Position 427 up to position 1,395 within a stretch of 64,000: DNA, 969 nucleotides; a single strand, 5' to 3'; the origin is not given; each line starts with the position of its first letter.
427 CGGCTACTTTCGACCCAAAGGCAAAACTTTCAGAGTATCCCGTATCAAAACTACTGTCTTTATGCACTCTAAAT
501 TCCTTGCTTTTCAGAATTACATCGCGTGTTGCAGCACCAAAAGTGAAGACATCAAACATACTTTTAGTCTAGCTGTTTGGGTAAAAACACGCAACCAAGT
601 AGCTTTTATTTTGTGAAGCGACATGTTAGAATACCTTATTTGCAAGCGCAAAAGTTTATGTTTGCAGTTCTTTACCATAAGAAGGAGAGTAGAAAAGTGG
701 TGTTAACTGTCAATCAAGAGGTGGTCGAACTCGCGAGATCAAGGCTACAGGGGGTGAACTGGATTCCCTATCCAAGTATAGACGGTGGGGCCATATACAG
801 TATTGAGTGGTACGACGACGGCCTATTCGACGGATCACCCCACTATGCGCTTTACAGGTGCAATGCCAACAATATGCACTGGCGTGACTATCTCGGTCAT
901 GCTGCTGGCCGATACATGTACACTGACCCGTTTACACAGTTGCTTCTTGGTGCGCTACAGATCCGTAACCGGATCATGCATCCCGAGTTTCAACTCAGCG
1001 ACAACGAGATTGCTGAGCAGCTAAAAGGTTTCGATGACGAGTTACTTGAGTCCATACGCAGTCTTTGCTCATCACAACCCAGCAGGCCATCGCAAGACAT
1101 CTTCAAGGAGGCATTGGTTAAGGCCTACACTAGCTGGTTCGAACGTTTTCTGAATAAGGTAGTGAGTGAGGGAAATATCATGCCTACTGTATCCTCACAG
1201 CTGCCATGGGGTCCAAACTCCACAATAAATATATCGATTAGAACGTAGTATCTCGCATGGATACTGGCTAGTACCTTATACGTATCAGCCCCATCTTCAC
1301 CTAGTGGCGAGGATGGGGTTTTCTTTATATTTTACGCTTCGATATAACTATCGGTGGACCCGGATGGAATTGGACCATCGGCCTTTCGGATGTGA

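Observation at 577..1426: GC-atypical HEPN-motif gene abutting tRNA-Val: possible small defence or toxin islet at a tRNA integration site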

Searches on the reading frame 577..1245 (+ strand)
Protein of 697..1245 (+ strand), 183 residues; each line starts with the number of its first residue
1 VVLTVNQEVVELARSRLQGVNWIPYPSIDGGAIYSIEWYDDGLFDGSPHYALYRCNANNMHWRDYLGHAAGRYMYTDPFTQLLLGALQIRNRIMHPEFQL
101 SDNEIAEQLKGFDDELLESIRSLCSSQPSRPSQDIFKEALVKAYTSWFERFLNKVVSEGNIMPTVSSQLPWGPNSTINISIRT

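Call 5: search_protein_families(library=pfam, proteins=[window:697-1245:+, window:577-1245:+], max_evalue=10)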
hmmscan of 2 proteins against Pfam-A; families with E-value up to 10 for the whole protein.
window:697-1245:+ (183 aa): 2 families
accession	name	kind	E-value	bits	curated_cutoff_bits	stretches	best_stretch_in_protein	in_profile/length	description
PF18581.7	SYCP2_ARLD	-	0.19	12.1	27.8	1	116-159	60-103/175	Synaptonemal complex 2 armadillo-repeat-like domain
PF22676.1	GalA_N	-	0.2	11.9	27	1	83-118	89-122/133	Alpha-galactosidase, N-terminal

window:577-1245:+ (223 aa): 0 families

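Call 6: search_protein_families(library=padloc, proteins=[window:697-1245:+], max_evalue=10)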
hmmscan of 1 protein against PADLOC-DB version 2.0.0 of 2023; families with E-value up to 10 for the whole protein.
window:697-1245:+ (183 aa): 0 families

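Call 8: find_homologous_proteins(query=window:697-1245:+, max_evalue=0.01)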
Query window:697-1245:+ (183 aa): 1 proteins with E <= 0.01 among 51 candidates.
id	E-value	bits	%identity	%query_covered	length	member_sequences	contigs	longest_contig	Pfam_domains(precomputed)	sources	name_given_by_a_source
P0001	2.4e-121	420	100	100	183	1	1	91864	-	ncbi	-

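Call 10: find_encoding_contigs(protein=P0001, flank=10000)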
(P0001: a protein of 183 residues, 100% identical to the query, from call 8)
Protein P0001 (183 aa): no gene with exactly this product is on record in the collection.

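Call 13: search_protein_families(library=ncbifam, proteins=[window:697-1245:+], max_evalue=10)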
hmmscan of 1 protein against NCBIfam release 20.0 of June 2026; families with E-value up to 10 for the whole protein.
window:697-1245:+ (183 aa): 0 families

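Call 14: search_protein_families(library=phrogs, proteins=[window:697-1245:+], max_evalue=10)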
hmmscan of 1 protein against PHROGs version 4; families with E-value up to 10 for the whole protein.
window:697-1245:+ (183 aa): 0 families

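Call 15: search_solved_structures(query=window:697-1245:+, max_evalue=10)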
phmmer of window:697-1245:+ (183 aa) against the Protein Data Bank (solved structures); distinct sequences matched with E-value up to 10: 4.
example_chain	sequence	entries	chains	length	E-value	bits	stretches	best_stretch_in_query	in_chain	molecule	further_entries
8eaw_a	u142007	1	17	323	0.013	18.5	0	75-103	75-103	Capsid protein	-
7zpt_M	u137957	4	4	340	0.073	16.1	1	96-170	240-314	Cell shape-determining protein MreB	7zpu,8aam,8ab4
8azg_M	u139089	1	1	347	0.076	16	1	96-170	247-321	Cell shape-determining protein MreB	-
6vj6_A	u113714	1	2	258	0.2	14.6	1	89-162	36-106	Peptidylprolyl isomerase (PrsA)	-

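Call 19: predict_structure(protein=window:697-1245:+)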
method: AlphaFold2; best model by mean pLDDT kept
length: 183 residues; sequences in the alignment: 1
mean_pLDDT: 47.3   pTM: 0.44
mean pLDDT of the five models: 47.3, 41.2, 39.1, 38.5, 36.7
residues with pLDDT >= 90: 0; 70-90: 0; 50-70: 76; < 50: 107
segments of 3 or more residues with pLDDT < 50: 1-28, 39-50, 58-83, 85-87, 89-99, 159-183
pLDDT, mean of each block of 10 residues (from residue 1): 35 41 46 52 46 51 34 38 48 45 57 61 61 62 61 52 35 32 29
secondary structure, 60 per line:
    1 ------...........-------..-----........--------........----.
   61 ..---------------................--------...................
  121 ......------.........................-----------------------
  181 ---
elements in order: H7-17 E32-39 E48-55 E60-62 H78-93 H102-126 H133-157

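Call 21: search_protein_representatives(protein=window:697-1245:+)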
Query: 183 residues. Proteins with E-value up to 0.001 (for the whole library): 3; up to 1e-10: 2; up to 1e-30: 1. The best 3 are listed.
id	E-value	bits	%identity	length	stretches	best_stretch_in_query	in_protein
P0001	7.7e-122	420.3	100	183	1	1-183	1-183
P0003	2.4e-14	69.8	33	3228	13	27-55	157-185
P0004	6.0e-06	42.5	50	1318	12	27-44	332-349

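Call 24: find_homologous_proteins(query=P0002, max_evalue=1e-20)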
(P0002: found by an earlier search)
Query P0002 (211 aa): 1157 proteins with E <= 1e-20 among 1278 candidates; the best 120 are listed.
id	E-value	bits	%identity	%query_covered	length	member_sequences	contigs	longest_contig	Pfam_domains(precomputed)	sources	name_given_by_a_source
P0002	3.3e-141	486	100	100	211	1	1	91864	PF10502.15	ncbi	-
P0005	1.3e-86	308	64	98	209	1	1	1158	PF10502.15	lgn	-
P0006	7.8e-86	305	64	98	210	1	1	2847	PF10502.15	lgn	-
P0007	9.9e-83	295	60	98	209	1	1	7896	PF10502.15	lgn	-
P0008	4.3e-81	290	61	97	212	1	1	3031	PF10502.15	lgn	-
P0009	2.1e-79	284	60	97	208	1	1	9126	PF10502.15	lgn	-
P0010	8.5e-79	282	59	98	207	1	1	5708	PF10502.15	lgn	-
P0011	1.7e-78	281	60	97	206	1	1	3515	PF10502.15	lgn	-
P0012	5.5e-74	267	58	97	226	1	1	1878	PF10502.15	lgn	-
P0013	3.4e-72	261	54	98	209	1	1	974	PF10502.15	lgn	-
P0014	4.4e-63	231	56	86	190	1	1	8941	PF10502.15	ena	-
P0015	1.5e-62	229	56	87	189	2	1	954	PF10502.15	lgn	-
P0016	1.9e-62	229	58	81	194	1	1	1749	PF10502.15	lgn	-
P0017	3.7e-62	228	57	85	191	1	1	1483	PF10502.15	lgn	-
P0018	4.3e-62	228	55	85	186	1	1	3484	PF10502.15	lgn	-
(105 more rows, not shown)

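Call 27: find_encoding_contigs(protein=P0009, flank=8000, max_places=3)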
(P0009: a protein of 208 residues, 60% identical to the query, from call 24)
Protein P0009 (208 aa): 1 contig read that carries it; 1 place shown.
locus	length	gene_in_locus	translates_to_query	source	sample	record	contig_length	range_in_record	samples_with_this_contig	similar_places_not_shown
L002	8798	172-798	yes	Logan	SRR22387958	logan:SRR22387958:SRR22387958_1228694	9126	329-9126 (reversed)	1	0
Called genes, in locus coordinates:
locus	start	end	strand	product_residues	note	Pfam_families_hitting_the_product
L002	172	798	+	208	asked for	PF10502:Peptidase_S26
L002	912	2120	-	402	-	PF04762:Beta-prop_ELP1_1st (faint), PF26550:Tricorn_2nd (weak)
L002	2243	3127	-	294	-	PF02195:ParB_N, PF17762:HTH_ParB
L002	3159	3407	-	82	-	PF01016:Ribosomal_L27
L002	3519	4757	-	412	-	PF01170:UPF0020 (weak)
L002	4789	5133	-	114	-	PF00829:Ribosomal_L21p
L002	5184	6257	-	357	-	PF01098:FTSW_RODA_SPOVE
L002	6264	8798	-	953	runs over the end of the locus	?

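Call 28: find_encoding_contigs(protein=P0007, flank=8000, max_places=3)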
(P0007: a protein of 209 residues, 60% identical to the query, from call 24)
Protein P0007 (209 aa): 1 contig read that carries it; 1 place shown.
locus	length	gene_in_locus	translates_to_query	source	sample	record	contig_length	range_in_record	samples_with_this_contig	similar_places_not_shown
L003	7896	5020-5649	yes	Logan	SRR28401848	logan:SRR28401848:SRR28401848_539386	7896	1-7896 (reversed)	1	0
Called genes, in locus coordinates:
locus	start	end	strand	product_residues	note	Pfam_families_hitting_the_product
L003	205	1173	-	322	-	PF00294:PfkB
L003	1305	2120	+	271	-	PF01564:Spermine_synth (weak)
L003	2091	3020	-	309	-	PF02388:FemAB (faint), PF13480:Acetyltransf_6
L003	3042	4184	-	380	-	PF01464:SLT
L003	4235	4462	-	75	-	-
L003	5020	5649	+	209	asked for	PF10502:Peptidase_S26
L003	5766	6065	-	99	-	-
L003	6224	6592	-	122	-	-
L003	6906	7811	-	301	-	PF02195:ParB_N, PF17762:HTH_ParB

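Call 29: find_encoding_contigs(protein=P0010, flank=8000, max_places=3)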
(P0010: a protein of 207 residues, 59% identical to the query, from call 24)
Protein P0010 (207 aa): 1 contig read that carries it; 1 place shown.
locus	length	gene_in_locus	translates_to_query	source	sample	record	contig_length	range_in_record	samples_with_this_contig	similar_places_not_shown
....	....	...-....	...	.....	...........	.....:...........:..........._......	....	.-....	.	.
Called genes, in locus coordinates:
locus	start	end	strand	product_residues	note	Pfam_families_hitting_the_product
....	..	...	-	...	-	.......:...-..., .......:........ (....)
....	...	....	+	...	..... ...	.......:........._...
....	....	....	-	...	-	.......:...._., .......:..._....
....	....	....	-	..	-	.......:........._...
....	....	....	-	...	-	-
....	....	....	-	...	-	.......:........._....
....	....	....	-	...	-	?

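Call 31: find_encoding_contigs(protein=P0006, flank=8000, max_places=3)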
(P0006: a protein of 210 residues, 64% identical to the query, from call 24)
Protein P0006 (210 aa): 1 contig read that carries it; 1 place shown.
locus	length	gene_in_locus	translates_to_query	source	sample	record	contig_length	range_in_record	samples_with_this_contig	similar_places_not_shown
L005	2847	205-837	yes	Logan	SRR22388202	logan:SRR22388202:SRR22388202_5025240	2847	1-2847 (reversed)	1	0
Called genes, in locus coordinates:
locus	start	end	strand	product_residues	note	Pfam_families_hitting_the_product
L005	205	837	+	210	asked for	PF10502:Peptidase_S26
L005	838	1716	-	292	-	PF02195:ParB_N, PF17762:HTH_ParB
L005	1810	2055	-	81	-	PF01016:Ribosomal_L27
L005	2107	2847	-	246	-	?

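Call 32: find_encoding_contigs(protein=P0008, flank=8000, max_places=3)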
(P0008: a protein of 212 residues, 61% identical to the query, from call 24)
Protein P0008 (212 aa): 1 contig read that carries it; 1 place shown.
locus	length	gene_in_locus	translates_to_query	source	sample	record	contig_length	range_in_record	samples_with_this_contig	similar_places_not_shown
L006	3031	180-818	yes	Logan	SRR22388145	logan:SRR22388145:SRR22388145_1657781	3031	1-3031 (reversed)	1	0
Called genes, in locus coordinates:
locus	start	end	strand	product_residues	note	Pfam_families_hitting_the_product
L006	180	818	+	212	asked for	PF10502:Peptidase_S26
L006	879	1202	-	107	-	-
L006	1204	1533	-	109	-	-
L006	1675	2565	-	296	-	PF02195:ParB_N, PF17762:HTH_ParB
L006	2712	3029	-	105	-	?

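Call 33: find_encoding_contigs(protein=P0011, flank=8000, max_places=3)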
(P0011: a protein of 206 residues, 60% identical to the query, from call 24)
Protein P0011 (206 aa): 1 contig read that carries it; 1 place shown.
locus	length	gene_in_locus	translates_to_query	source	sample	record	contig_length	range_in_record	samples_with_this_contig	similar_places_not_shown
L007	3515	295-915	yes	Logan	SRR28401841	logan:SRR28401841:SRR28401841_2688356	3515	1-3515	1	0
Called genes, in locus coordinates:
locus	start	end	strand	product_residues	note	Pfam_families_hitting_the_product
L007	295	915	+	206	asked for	PF10502:Peptidase_S26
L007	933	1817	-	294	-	PF02195:ParB_N, PF17762:HTH_ParB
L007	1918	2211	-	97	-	PF01016:Ribosomal_L27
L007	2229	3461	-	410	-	PF01170:UPF0020 (weak)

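Call 35: fold_search(model_id=the predicted structure, library=pdb)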
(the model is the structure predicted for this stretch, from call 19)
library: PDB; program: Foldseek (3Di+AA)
matches with E <= 10: 399; with E <= 0.001: 0
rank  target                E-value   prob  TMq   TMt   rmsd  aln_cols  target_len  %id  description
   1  8x5i_D                4.5e-01  0.02  0.13  0.05  26.7       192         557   16  Structure of ATP/Mg2+ bound Gabija GajA (released 2024-02-28)
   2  8tme_C                4.8e-01  0.08  0.21  0.14  16.1       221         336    8  Cryo-EM structure of CorA in complex with conformation-specific synthetic antibody C18 and 100 uM MgCl2, State MG0.1-1 (released 2025-02-12)
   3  8tmb_B                5.1e-01  0.07  0.19  0.12  14.7       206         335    9  Cryo-EM structure of CorA in complex with conformation-specific synthetic antibody C12 and 20 mM MgCl2, State MG20-1 (released 2025-02-12)
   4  5jm8_C                5.1e-01  0.06  0.13  0.06  12.3       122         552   11  The structure of ATP-bound aerobactin synthetase IucA from a hypervirulent pathotype of Klebsiella pneumoniae (released 2016-06-15)
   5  5iou_B                5.8e-01  0.07  0.17  0.05  29.4       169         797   11  Cryo-EM structure of GluN1/GluN2B NMDA receptor in the glutamate/glycine-bound conformation (released 2016-04-20)
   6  7u58_A                6.2e-01  0.06  0.19  0.07  16.4       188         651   11  YcaO-mediated ATP-dependent peptidase activity in ribosomal peptide biosynthesis (released 2022-11-02)
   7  5jm8_F                6.2e-01  0.05  0.13  0.06  12.6       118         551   11  The structure of ATP-bound aerobactin synthetase IucA from a hypervirulent pathotype of Klebsiella pneumoniae (released 2016-06-15)
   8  3u0k_A                7.0e-01  0.02  0.13  0.12  18.6       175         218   14  Crystal Structure of the genetically encoded calcium indicator RCaMP (released 2012-10-03)
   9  6ums_C                7.4e-01  0.04  0.13  0.15  16.3       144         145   13  Crystal structure of MavC in complex with its substrate mimic in C222(1) space group (released 2020-05-27)
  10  5jm7                  7.9e-01  0.06  0.13  0.06  12.4       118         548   13  The structure of aerobactin synthetase IucA from a hypervirulent pathotype of Klebsiella pneumoniae (released 2016-06-15)
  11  3fhx_A                8.9e-01  0.09  0.24  0.16  11.8       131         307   12  Crystal structure of D235A mutant of human pyridoxal kinase (released 2008-12-23)
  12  8tmc_A                8.9e-01  0.08  0.21  0.14  13.8       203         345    9  Cryo-EM structure of CorA in complex with conformation-specific synthetic antibody C12 and 20 mM MgCl2, State MG20-2 (released 2025-02-12)
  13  5fu6_B                8.9e-01  0.07  0.14  0.14  13.0        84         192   12  NOT module of the human CCR4-NOT complex (Crystallization mutant) (released 2016-03-23)
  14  4dhj_G                8.9e-01  0.06  0.14  0.17  15.9       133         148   14  The structure of a ceOTUB1 ubiquitin aldehyde UBC13~Ub complex (released 2012-02-22)
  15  2iub_J                9.5e-01  0.05  0.18  0.12  16.3       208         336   10  Crystal structure of a divalent metal ion transporter CorA at 2.9 A resolution. (released 2006-08-03)
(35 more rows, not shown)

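Call 38: search_dna_similar(query=window:697-1245:+, collection=phages, mode=protein, max_evalue=1)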
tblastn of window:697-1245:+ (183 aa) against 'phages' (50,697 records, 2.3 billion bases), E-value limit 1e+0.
Records with a match: 20; places in all: 20; records where one place covers at least 80% of the query: 0.
Best place of each record, by identity: <60% 20.
By first word of the organism name: Ralstonia 20.
By host as written in the record: Ralstonia solanacearum 13; Ralstonia pseudosolanacearum I-15 (MT017) 2; Ralstonia solanacearum T334 1; Ralstonia solanacearum T389 1; Ralstonia solanacearum T391 1; Ralstonia solanacearum T394 1; Ralstonia solanacearum T379 1.
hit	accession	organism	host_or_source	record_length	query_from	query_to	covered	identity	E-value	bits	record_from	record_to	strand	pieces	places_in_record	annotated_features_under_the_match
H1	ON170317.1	Ralstonia phage YO187_2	Ralstonia solanacearum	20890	41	130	49%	32.6%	3e-1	37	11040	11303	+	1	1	record has no annotation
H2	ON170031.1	Ralstonia phage YO009_2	Ralstonia solanacearum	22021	41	130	49%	32.6%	4e-1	37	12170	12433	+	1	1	record has no annotation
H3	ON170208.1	Ralstonia phage YO122_1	Ralstonia solanacearum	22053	41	130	49%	32.6%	4e-1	37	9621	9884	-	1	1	record has no annotation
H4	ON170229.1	Ralstonia phage YO135_1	Ralstonia solanacearum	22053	41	130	49%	32.6%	4e-1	37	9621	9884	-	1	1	record has no annotation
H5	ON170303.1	Ralstonia phage YO178_3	Ralstonia solanacearum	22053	41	130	49%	32.6%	4e-1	37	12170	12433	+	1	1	record has no annotation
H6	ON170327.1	Ralstonia phage YO194_1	Ralstonia solanacearum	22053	41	130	49%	32.6%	4e-1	37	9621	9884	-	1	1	record has no annotation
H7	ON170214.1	Ralstonia phage YO124_2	Ralstonia solanacearum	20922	41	130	49%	32.6%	4e-1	37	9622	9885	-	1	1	record has no annotation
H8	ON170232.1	Ralstonia phage YO136_1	Ralstonia solanacearum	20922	41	130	49%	32.6%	4e-1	37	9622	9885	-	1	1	record has no annotation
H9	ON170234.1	Ralstonia phage YO137_1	Ralstonia solanacearum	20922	41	130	49%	32.6%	4e-1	37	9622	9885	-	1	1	record has no annotation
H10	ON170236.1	Ralstonia phage YO138_1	Ralstonia solanacearum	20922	41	130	49%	32.6%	4e-1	37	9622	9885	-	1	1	record has no annotation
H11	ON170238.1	Ralstonia phage YO139_1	Ralstonia solanacearum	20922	41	130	49%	32.6%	4e-1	37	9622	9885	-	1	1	record has no annotation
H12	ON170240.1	Ralstonia phage YO140_1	Ralstonia solanacearum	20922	41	130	49%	32.6%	4e-1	37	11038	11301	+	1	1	record has no annotation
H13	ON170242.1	Ralstonia phage YO141_1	Ralstonia solanacearum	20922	41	130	49%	32.6%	4e-1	37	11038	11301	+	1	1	record has no annotation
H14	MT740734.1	Ralstonia phage Dina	Ralstonia pseudosolanacearum I-15 ...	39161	41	130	49%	32.6%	4e-1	37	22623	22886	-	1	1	hypothetical protein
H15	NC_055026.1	Ralstonia phage Dina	Ralstonia pseudosolanacearum I-15 ...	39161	41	130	49%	32.6%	4e-1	37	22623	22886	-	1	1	tail length tape measure protein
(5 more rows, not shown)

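Call 39: search_dna_similar(query=window:697-1245:+, collection=plasmids, mode=protein, max_evalue=1)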
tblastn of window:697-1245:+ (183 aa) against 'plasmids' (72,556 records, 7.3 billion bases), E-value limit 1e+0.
No match.

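Call 48: find_homologous_proteins(query=L003:5769-6065:-, max_evalue=0.01)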
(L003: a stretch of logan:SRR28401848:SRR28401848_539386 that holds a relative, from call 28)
Query L003:5769-6065:- (99 aa): 1 proteins with E <= 0.01 among 3 candidates.
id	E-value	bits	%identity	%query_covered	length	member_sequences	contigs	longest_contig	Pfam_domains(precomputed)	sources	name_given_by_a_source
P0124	3.3e-59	215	100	100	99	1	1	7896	-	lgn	-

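Call 58: find_related_loci(query=window:697-1245:+, collection=viral_contigs, flank=5000)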
Query window:697-1245:+ (183 aa) in viral_contigs; peptide patterns used: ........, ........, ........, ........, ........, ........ (x = any residue, [..] = any of these).
1 stretches matched a pattern, but none encodes a relative of the query by tblastn (E <= 1e-3).

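Call 64: search_protein_families(library=pfam, proteins=[L003:6227-6592:-, L006:882-1202:-, L006:1207-1533:-, L003:5769-6065:-], max_evalue=0.01)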
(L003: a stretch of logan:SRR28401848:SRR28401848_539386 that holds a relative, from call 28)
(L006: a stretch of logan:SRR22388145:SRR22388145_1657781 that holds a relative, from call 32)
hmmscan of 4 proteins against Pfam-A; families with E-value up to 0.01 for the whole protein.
L003:6227-6592:- (122 aa): 0 families

L006:882-1202:- (107 aa): 2 families
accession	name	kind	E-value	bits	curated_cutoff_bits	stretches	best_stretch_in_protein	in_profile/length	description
PF12760.12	Zn_ribbon_IS1595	-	0.0019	18.5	25.4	1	75-101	17-46/46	Transposase zinc-ribbon domain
PF23455.1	DUF7129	-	0.0048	17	30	0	68-87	19-38/45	Domain of unknown function (DUF7129)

L006:1207-1533:- (109 aa): 0 families

L003:5769-6065:- (99 aa): 0 families
